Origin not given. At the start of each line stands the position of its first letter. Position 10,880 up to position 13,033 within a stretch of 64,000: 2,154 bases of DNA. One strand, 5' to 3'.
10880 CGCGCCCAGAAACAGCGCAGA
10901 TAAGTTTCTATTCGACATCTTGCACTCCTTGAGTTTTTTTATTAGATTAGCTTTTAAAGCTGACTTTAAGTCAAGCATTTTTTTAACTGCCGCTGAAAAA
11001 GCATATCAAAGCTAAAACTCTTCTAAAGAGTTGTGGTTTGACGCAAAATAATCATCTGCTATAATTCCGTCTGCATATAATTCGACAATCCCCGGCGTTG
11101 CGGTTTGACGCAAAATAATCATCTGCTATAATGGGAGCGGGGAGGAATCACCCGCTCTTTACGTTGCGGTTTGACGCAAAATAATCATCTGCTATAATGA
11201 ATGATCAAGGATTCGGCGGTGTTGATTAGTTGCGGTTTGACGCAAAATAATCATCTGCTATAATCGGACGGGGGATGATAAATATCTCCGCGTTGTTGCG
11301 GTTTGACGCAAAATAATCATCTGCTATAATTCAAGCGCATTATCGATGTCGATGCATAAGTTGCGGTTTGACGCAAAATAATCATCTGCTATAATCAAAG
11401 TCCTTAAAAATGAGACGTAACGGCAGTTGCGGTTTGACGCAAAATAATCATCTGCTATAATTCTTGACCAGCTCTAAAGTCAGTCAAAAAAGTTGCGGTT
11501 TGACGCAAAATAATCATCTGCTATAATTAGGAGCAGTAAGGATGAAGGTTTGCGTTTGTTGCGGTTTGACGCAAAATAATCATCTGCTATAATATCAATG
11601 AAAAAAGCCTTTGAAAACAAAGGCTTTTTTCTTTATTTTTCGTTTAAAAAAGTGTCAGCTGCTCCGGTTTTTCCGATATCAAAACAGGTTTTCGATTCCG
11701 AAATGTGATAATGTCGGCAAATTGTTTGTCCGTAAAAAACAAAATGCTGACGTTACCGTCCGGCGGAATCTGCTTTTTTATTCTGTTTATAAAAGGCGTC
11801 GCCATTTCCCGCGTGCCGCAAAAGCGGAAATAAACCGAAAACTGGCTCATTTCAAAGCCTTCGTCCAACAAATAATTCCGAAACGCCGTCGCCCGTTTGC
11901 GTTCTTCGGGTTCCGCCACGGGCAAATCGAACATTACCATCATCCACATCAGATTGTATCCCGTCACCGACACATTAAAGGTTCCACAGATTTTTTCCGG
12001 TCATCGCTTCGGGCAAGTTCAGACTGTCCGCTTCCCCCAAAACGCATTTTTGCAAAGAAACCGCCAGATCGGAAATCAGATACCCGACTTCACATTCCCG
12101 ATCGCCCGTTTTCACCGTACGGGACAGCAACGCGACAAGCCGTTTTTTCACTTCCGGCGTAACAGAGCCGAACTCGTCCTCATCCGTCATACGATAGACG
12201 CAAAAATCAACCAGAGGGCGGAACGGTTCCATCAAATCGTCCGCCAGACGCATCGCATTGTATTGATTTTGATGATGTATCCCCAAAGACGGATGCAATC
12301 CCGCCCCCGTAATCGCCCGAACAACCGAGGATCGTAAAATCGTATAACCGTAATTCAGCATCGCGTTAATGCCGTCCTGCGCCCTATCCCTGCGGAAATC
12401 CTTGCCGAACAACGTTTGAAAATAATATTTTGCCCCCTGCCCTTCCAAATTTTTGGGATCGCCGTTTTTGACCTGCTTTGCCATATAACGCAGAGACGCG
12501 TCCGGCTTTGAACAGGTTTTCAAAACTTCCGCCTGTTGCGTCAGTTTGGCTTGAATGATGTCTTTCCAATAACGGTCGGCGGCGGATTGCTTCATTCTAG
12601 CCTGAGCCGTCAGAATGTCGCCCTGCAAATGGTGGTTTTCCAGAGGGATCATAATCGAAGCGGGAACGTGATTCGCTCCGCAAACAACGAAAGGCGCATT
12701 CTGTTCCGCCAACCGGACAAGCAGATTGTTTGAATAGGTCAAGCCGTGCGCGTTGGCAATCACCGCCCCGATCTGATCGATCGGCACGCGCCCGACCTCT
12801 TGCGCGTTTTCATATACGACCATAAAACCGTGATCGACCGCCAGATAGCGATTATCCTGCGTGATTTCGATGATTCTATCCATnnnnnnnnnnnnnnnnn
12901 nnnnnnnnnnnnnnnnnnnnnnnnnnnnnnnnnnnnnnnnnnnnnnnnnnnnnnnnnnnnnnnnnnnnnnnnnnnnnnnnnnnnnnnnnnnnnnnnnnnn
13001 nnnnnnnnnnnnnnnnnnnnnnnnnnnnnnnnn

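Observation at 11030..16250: Complete, minimal type II-C CRISPR-Cas locus (cas9-cas1-cas2-array plus tracrRNA)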

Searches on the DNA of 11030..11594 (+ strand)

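Call 28: search_dna_similar(query=window:11030-11594:+, collection=phages, mode=distant, max_evalue=10, max_rows=20)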
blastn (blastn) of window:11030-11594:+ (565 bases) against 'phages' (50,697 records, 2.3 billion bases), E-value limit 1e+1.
Records with a match: 9; places in all: 11; records where one place covers at least 80% of the query: 0.
Best place of each record, by identity: 95-99% 3; 90-95% 6.
By first word of the organism name: Ralstonia 2; Vibrio 2; Acinetobacter 2; Rhizobium 2; Enterococcus 1.
By host as written in the record: Ralstonia solanacearum 2; Vibrio harveyi BAA-1116 2; Acinetobacter baumannii M2 2; Enterococcus faecalis 1; Rhizobium etli Y2_11 1; Rhizobium etli Y2_17 1.
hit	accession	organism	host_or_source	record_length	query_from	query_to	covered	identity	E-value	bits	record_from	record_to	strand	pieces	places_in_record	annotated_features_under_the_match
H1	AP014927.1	Ralstonia phage RSF1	Ralstonia solanacearum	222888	247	272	5%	92.3%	2e+0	39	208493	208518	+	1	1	hypothetical protein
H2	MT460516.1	Vibrio phage Quinn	Vibrio harveyi BAA-1116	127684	242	267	5%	92.3%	2e+0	39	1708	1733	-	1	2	hypothetical protein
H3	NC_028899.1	Ralstonia phage RSF1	Ralstonia solanacearum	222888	247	272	5%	92.3%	2e+0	39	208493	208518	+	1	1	hypothetical protein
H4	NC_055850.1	Vibrio phage Quinn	Vibrio harveyi BAA-1116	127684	242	267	5%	92.3%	2e+0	39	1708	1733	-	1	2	hypothetical protein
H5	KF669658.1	Acinetobacter phage Presley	Acinetobacter baumannii M2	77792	308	332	4%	92.0%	7e+0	37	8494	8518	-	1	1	RNA polymerase large subunit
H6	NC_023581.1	Acinetobacter phage Presley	Acinetobacter baumannii M2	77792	308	332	4%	92.0%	7e+0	37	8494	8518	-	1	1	RNA polymerase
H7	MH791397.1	Enterococcus phage EfsSzw-1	Enterococcus faecalis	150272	297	319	4%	95.7%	7e+0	38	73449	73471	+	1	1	putative tail lysin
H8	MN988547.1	Rhizobium phage RHph_Y2_11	Rhizobium etli Y2_11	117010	302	324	4%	95.7%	7e+0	38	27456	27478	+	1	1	hypothetical protein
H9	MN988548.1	Rhizobium phage RHph_Y2_17_1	Rhizobium etli Y2_17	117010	302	324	4%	95.7%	7e+0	38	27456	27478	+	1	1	hypothetical protein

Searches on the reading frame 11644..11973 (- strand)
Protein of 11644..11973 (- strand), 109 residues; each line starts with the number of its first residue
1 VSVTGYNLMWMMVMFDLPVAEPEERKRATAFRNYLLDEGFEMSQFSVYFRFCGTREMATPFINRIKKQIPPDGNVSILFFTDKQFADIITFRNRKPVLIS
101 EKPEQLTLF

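Call 10: search_protein_families(library=ncbifam, proteins=[window:11644-11973:-])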
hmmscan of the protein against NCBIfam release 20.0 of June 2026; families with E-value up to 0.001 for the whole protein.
window:11644-11973:- (109 aa): 1 family
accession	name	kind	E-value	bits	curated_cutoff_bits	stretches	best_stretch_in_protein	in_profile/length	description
TIGR01573.1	cas2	equivalog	9.5e-19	67.5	24.5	1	9-103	1-90/96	CRISPR-associated endonuclease Cas2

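Call 11: search_protein_families(library=pfam, proteins=[window:11644-11973:-])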
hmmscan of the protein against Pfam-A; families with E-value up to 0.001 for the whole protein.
window:11644-11973:- (109 aa): 1 family
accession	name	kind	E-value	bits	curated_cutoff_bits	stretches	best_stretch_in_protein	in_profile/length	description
PF09827.14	CRISPR_Cas2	-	4.4e-18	65.7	23.8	1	9-87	1-73/74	CRISPR associated protein Cas2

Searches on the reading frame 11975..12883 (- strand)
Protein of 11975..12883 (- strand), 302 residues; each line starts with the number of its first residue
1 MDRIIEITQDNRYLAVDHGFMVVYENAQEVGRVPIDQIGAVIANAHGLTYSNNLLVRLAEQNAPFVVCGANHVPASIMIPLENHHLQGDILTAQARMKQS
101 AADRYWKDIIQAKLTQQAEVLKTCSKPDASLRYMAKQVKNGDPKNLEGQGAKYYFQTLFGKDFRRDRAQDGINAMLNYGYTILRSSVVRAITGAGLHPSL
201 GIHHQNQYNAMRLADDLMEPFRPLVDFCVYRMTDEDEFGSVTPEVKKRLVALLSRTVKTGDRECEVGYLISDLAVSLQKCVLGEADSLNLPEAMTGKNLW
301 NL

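Call 10: search_protein_families(library=ncbifam, proteins=[window:11975-12883:-])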
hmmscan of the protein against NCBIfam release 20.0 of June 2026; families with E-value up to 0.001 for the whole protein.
window:11975-12883:- (302 aa): 9 families
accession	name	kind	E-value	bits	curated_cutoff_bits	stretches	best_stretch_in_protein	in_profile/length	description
TIGR03639.1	cas1_NMENI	exception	6.8e-78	261.8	120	1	3-277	2-277/278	type II CRISPR-associated endonuclease Cas1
TIGR00287.1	cas1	equivalog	2.9e-28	98.9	71.7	1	6-285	3-323/327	CRISPR-associated endonuclease Cas1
NF049935.1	cas4g_cas1g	exception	5.8e-20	71.3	560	1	4-240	216-475/546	CRISPR-associated endonuclease Cas4g/Cas1g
TIGR03640.1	cas1_DVULG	exception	6.8e-18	64.9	385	1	7-226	8-255/340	type I-C CRISPR-associated endonuclease Cas1c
TIGR04093.1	cas1_CYANO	exception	6.8e-18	64.7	385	1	6-231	4-254/334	type I-D CRISPR-associated endonuclease Cas1d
TIGR03983.1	cas1_MYXAN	equivalog_domain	4.6e-14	52.1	358.05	1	164-231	198-266/347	type I-MYXAN CRISPR-associated endonuclease Cas1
TIGR04329.1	cas1_PREFRAN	exception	7.8e-14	51.5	300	1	107-249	109-266/317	type V CRISPR-associated endonuclease Cas1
TIGR03641.1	cas1_HMARI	exception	4.8e-11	42.5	304.1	1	23-226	19-239/324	type I-B CRISPR-associated endonuclease Cas1b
TIGR03638.1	cas1_ECOLI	exception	5.2e-06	25.9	215.6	0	167-210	167-210/269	type I-E CRISPR-associated endonuclease Cas1e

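Call 11: search_protein_families(library=pfam, proteins=[window:11975-12883:-])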
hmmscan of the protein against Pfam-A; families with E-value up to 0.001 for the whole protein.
window:11975-12883:- (302 aa): 1 family
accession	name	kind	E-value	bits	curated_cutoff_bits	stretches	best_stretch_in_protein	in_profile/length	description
PF01867.21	Cas_Cas1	-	4e-34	118.5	22.3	1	7-238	3-255/283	CRISPR associated protein Cas1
